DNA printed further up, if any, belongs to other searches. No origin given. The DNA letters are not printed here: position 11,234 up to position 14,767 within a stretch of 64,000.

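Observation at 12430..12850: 105-bp (five-heptad) tandem repeats inside the ruler coiled coil: a possible length-variable element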

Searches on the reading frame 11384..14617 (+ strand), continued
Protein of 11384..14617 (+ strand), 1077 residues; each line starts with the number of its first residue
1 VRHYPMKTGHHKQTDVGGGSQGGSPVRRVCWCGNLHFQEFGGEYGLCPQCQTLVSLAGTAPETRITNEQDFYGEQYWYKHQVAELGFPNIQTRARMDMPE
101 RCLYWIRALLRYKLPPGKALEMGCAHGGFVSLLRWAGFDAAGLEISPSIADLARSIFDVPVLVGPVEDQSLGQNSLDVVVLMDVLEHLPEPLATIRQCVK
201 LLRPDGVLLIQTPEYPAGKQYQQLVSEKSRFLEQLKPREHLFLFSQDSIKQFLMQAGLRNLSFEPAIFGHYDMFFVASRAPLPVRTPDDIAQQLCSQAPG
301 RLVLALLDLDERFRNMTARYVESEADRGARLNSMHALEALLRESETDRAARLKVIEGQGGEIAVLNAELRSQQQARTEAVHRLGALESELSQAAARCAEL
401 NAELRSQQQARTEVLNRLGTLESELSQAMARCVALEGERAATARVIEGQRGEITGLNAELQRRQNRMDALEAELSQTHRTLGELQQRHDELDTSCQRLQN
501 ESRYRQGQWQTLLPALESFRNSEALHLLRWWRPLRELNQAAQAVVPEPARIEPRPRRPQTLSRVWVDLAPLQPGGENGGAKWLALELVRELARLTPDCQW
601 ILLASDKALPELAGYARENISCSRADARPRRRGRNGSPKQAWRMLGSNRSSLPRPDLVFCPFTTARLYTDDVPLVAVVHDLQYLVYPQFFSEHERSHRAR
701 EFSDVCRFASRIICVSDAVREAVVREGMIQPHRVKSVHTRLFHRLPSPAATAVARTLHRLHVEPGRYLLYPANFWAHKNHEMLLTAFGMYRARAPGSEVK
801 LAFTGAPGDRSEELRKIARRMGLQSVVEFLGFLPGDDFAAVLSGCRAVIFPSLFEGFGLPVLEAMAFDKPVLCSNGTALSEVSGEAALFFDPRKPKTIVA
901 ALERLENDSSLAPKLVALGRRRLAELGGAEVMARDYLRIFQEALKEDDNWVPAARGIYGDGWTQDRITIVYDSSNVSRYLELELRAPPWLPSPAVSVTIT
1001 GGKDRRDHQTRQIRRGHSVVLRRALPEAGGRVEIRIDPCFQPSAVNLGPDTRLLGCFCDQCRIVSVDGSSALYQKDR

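Call 35: find_encoding_contigs(protein=P0122, flank=4000, max_places=3)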
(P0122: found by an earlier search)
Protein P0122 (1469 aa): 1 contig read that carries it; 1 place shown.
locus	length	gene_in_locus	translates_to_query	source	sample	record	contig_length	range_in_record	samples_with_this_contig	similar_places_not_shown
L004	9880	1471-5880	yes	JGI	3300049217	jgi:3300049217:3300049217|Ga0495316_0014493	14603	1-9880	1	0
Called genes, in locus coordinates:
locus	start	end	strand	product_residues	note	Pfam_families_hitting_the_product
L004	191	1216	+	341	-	PF01370:Epimerase, PF04321:RmlD_sub_bind, PF16363:GDP_Man_Dehyd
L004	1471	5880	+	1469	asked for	PF13489:Methyltransf_23, PF13847:Methyltransf_31 (weak), PF08241:Methyltransf_11, PF08242:Methyltransf_12, PF13649:Methyltransf_25, PF16312:Oberon_cc (faint), PF00534:Glycos_transf_1, PF13692:Glyco_trans_1_4, +2 more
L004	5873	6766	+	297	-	PF00535:Glycos_transf_2, PF10111:Glyco_tranf_2_2, PF13641:Glyco_tranf_2_3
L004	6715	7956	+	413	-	PF13439:Glyco_transf_4 (weak), PF20706:GT4-conflict, PF00534:Glycos_transf_1, PF13692:Glyco_trans_1_4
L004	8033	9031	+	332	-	PF01370:Epimerase, PF04321:RmlD_sub_bind, PF16363:GDP_Man_Dehyd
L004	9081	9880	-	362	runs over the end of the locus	PF00294:PfkB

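Call 36: find_encoding_contigs(protein=P0142, flank=4000, max_places=3)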
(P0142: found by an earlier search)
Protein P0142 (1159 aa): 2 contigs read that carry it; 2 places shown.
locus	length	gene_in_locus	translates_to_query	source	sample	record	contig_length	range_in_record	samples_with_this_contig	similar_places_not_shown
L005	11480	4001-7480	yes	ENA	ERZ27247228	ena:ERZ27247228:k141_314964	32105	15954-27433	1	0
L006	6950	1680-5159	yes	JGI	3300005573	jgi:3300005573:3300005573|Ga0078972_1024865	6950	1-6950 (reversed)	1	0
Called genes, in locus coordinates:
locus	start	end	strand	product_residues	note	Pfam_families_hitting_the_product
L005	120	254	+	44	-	-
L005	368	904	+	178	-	-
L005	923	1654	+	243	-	PF01904:DUF72, PF13439:Glyco_transf_4 (faint)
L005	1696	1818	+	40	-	-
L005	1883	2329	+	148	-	-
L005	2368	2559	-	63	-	-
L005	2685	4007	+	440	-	PF14524:Wzt_C, PF00685:Sulfotransfer_1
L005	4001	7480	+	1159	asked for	PF08241:Methyltransf_11, PF08242:Methyltransf_12 (weak), PF13489:Methyltransf_23, PF13649:Methyltransf_25 (weak), PF13847:Methyltransf_31 (weak), PF20706:GT4-conflict, PF00534:Glycos_transf_1, PF13692:Glyco_trans_1_4, +1 more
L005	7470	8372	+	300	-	PF00535:Glycos_transf_2, PF10111:Glyco_tranf_2_2, PF13641:Glyco_tranf_2_3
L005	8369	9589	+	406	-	PF13439:Glyco_transf_4, PF20706:GT4-conflict, PF00534:Glycos_transf_1, PF13692:Glyco_trans_1_4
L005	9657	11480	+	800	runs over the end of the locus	-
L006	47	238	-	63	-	-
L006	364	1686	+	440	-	PF14524:Wzt_C, PF00685:Sulfotransfer_1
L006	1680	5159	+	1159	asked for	PF08241:Methyltransf_11, PF08242:Methyltransf_12 (weak), PF13489:Methyltransf_23, PF13649:Methyltransf_25 (weak), PF13847:Methyltransf_31 (weak), PF20706:GT4-conflict, PF00534:Glycos_transf_1, PF13692:Glyco_trans_1_4, +1 more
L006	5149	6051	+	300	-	PF00535:Glycos_transf_2, PF10111:Glyco_tranf_2_2, PF13641:Glyco_tranf_2_3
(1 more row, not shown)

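Call 37: find_encoding_contigs(protein=P0144, flank=4000, max_places=3)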
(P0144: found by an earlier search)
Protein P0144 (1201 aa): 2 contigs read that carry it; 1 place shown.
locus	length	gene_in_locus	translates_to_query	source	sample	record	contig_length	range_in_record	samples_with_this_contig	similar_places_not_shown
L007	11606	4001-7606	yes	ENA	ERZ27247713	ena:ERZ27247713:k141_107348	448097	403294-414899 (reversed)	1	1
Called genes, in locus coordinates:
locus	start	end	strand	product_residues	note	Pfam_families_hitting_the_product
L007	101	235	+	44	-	-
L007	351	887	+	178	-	-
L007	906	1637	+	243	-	PF01904:DUF72, PF13439:Glyco_transf_4 (faint)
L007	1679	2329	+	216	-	PF07040:DUF1326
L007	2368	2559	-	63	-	-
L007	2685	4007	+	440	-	PF14524:Wzt_C, PF00685:Sulfotransfer_1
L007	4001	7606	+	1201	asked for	PF08241:Methyltransf_11, PF08242:Methyltransf_12 (weak), PF13489:Methyltransf_23, PF13649:Methyltransf_25 (weak), PF13847:Methyltransf_31 (weak), PF20706:GT4-conflict, PF00534:Glycos_transf_1, PF13692:Glyco_trans_1_4, +2 more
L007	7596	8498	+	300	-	PF00535:Glycos_transf_2, PF10111:Glyco_tranf_2_2 (weak), PF13641:Glyco_tranf_2_3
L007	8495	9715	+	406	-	PF13439:Glyco_transf_4, PF20706:GT4-conflict, PF00534:Glycos_transf_1, PF13692:Glyco_trans_1_4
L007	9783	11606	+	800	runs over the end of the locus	-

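Call 41: predict_structure(alignment_id=A1)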
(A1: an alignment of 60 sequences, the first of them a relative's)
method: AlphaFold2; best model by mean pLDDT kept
length: 1072 residues; sequences in the alignment: 60
mean_pLDDT: 83.4   pTM: 0.52
mean pLDDT of the five models: 83.4, 83.1, 83.0, 82.1, 82.1
residues with pLDDT >= 90: 576; 70-90: 291; 50-70: 119; < 50: 86
segments of 3 or more residues with pLDDT < 50: 1-18, 381-388, 523-550, 622-645
pLDDT, mean of each block of 10 residues (from residue 1): 35 44 89 93 96 62 68 86 90 93 98 97 97 97 93 95 96 97 95 98 97 95 93 92 98 97 92 97 96 95 92 83 77 79 79 78 73 54 48 52 58 67 67 65 64 73 75 76 79 78 69 53 42 38 36 80 87 88 96 94 86 85 41 42 59 94 84 92 86 89 92 93 91 93 94 97 93 91 97 95 91 97 94 96 86 87 96 87 95 97 96 97 95 94 75 90 90 95 94 80 89 95 89 91 88 96 87 49
secondary structure, 60 per line:
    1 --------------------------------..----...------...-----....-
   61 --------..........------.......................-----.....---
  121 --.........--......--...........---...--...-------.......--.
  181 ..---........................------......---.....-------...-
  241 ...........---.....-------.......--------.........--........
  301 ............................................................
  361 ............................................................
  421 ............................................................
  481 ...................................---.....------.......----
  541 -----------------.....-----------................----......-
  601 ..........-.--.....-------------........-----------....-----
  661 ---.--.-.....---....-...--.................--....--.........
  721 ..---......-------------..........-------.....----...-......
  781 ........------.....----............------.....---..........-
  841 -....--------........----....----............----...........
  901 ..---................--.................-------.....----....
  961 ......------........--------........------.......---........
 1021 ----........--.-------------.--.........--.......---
elements in order (helices of 4 or more, strands of 3 or more residues): E39-41 E48-50 H56-59 H69-78 H85-107 E113-117 H123-131 E134-139 H142-152 E156-158 E171-177 H186-196 E197-209 H216-221 H225-229 E237-239 H241-251 E255-259 E267-273 H282-290 H293-515 H519-523 H530-536 E558-562 H574-589 E594-599 H601-610 E615-619 H633-640 E652-655 E669-673 H677-680 H687-703 E706-709 H712-722 E729-731 H745-754 E762-766 H775-788 E795-799 H804-815 E822-826 H830-839 E842-845 H854-861 E866-869 H874-881 E882-885 H890-902 H906-921 H924-940 E948-952 E957-966 E973-980 E989-996 E1003-1009 E1013-1020 E1025-1032 E1052-1060 E1063-1069

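Call 43: find_related_loci(query=A1, collection=genome_contigs, flank=3000)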
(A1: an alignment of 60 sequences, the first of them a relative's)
Query A1 (1072 aa) in genome_contigs; peptide patterns used: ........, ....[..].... (x = any residue, [..] = any of these).
600 stretches matched a pattern (row limit reached: there are more); 593 encode a relative of the query (tblastn E <= 1e-3); the best 80 are kept; 79 distinct loci.
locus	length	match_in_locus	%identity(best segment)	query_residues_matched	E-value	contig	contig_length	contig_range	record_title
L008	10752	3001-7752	39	14-1068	8e-129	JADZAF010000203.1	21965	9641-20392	MAG: Bryobacterales bacterium isolate SJ613 c_000000477769, whole genome shotgun sequence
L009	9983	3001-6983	37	300-1067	2e-114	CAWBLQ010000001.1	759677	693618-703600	MAG: Candidatus Binataceae bacterium isolate MFD02248.bin.1.59 genome assembly, contig: contig_10777, whole genome shotg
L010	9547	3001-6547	38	551-1069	3e-103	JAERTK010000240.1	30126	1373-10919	MAG: Desulfobacteraceae bacterium isolate BH30 c_000000006820, whole genome shotgun sequence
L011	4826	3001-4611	39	554-1064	5e-99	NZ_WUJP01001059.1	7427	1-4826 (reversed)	Geminicoccus flavidas strain CPCC 101082 Scaffold60_2, whole genome shotgun sequence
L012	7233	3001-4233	43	559-941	2e-97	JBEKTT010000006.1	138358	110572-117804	MAG: Syntrophobacteraceae bacterium isolate SPRUCE 564 SPRUCE_564_6, whole genome shotgun sequence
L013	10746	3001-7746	41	25-1067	5e-119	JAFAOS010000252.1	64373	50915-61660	MAG: Chloroflexota bacterium isolate CP_BM_ER_18 BM_ER_k147_6302613, whole genome shotgun sequence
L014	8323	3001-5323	45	25-939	4e-87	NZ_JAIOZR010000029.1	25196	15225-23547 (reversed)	MAG: Chlorobium sp. isolate Tobar13m-G12 Tobar13m-C2168, whole genome shotgun sequence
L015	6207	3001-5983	45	25-915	7e-84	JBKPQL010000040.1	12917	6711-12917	MAG: Verrucomicrobiota bacterium isolate GS_EKS_MAG_00077 GS_EKS_000000833702, whole genome shotgun sequence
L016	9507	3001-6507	36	556-1010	1e-79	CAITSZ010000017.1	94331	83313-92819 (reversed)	MAG: uncultured Chlorobiaceae bacterium isolate Ki1-2-7m_bin-861 genome assembly, contig: bin-861:17/49, whole genome sh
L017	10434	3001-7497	39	23-1064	1e-97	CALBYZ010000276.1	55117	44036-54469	MAG TPA_asm: uncultured Desulfovibrio sp. isolate SRR3330157_bin.29_CONCOCT_v1.1_MAG genome assembly, contig: ERZ724089.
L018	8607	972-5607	37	561-1071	1e-76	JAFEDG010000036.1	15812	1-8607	MAG: Proteobacteria bacterium isolate SZAS-71 LIN-675__36__length-15812, whole genome shotgun sequence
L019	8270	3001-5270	49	14-942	1e-81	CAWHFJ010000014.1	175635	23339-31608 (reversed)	MAG: Candidatus Omnitrophota bacterium isolate MFD04780.bin.2.175 genome assembly, contig: contig_27482, whole genome sh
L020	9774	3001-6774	33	558-1064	3e-52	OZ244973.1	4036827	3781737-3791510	MAG: Terriglobia bacterium isolate 2202a82c-0bb4-4252-a2d5-8bb3d6ea53e1 genome assembly, chromosome: 1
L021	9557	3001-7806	40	24-1064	2e-121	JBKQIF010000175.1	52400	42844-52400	MAG: Bryobacteraceae bacterium isolate BAr1A1B1C__bin_56 BAr1A1B1C_000000375772, whole genome shotgun sequence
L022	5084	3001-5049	30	558-921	6e-43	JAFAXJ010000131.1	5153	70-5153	MAG: Verrucomicrobiota bacterium isolate CP_BM_RX_85 BM_RX_k147_919715, whole genome shotgun sequence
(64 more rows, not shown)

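Call 44: search_solved_structures(query=A1, max_evalue=1)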
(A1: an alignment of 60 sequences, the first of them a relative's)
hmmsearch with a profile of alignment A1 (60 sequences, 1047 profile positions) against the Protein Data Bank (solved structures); distinct sequences matched with E-value up to 1: 253 (the best 60 are shown).
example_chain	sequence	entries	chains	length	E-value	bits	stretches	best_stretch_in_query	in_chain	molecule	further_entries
7qsg_A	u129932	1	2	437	4.7e-22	80.9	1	753-917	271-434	D-inositol 3-phosphate glycosyltransferase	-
6kih_A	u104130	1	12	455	1.4e-19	72.8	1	762-915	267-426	Tll1590 protein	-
3c4q_A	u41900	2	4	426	8e-16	60.3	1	743-919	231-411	Predicted glycosyltransferases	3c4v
3c48_A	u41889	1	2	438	1.3e-15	59.6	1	744-918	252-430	Predicted glycosyltransferases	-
5i45_A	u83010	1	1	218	5.4e-15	57.6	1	781-917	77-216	Glycosyl transferases group 1 family protein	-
3cc8_A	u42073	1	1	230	1.6e-13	52.7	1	98-239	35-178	Putative methyltransferase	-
6tvp_A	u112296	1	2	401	2.5e-13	52.1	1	673-913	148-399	Alpha-maltose-1-phosphate synthase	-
2jjm_A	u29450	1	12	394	2.1e-12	49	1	702-918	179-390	GLYCOSYL TRANSFERASE, GROUP 1 FAMILY PROTEIN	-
3mbo_A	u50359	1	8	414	2.3e-12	48.8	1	702-918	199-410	Glycosyltransferase, group 1 family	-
8dvz_A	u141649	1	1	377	3.3e-11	45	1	806-919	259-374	N, N'-diacetylbacillosaminyl-diphospho-undecaprenol alpha-1,3-N-acetylgalactosaminyltransf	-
8dqd_A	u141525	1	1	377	2.6e-10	42.1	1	806-919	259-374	N, N'-diacetylbacillosaminyl-diphospho-undecaprenol alpha-1,3-N-acetylgalactosaminyltransf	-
8dvw_A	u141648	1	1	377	2.6e-10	42.1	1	806-919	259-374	N, N'-diacetylbacillosaminyl-diphospho-undecaprenol alpha-1,3-N-acetylgalactosaminyltransf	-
2r60_A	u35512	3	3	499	2.2e-09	39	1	811-919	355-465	Glycosyl transferase, group 1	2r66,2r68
4n9w_A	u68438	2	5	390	1.1e-08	36.7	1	750-914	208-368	GDP-mannose-dependent alpha-(1-2)-phosphatidylinositol mannosyltransferase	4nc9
2gej_A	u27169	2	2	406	1.2e-08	36.5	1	750-914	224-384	PHOSPHATIDYLINOSITOL MANNOSYLTRANSFERASE (PimA)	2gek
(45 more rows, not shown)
